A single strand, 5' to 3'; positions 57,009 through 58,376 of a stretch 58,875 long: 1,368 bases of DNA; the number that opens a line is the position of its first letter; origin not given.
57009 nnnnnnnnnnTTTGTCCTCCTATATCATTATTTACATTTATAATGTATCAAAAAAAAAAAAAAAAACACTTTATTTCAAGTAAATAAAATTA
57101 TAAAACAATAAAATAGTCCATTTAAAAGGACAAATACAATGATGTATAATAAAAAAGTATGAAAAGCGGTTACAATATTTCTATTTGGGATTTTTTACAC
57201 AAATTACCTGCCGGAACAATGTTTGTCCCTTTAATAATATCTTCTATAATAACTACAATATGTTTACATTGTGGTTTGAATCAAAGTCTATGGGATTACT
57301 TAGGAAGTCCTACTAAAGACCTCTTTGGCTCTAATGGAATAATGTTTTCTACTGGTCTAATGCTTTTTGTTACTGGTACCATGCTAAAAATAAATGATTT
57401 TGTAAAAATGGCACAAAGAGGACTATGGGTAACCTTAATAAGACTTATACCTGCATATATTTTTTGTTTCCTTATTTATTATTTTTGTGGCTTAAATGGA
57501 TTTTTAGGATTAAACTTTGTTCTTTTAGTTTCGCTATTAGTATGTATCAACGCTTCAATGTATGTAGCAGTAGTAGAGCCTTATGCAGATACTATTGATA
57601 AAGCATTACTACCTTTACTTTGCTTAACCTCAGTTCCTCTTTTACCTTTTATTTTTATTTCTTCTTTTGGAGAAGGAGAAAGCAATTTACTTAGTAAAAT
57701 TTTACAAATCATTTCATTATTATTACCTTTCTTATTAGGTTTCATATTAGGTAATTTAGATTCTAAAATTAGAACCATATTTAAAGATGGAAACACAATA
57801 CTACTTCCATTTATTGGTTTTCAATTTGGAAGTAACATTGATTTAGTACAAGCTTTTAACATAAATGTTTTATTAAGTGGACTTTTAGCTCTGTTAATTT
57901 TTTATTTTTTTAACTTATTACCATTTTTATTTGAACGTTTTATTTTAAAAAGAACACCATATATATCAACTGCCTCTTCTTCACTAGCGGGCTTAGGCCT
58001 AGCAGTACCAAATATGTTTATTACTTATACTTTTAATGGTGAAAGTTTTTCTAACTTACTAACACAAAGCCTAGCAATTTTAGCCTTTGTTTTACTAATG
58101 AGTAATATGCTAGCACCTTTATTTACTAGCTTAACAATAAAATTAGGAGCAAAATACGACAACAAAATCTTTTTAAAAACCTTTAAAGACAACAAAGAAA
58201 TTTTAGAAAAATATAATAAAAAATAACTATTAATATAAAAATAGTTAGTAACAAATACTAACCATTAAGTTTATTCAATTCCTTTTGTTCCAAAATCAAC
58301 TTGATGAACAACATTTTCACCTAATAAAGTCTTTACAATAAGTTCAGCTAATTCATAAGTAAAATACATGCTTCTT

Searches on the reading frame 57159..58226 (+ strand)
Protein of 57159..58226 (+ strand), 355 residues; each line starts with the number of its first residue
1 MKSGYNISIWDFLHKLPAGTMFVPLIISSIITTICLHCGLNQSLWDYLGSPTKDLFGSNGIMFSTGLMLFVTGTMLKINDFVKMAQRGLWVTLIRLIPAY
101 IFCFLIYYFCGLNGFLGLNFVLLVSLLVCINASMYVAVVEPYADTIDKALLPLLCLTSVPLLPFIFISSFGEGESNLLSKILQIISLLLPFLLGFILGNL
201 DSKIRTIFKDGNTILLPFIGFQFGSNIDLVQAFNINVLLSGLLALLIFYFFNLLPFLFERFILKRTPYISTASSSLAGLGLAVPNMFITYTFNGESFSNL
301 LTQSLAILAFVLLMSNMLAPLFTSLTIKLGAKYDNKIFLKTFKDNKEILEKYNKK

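Call 76: search_protein_families(library=pfam, proteins=[window:57159-58226:+], max_evalue=0.001)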
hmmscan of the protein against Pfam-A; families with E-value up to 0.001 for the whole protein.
window:57159-58226:+ (355 aa): 1 family
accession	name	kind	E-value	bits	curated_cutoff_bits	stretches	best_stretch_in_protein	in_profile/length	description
PF03812.18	KdgT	-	1.3e-61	209.1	25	1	11-326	3-302/305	2-keto-3-deoxygluconate permease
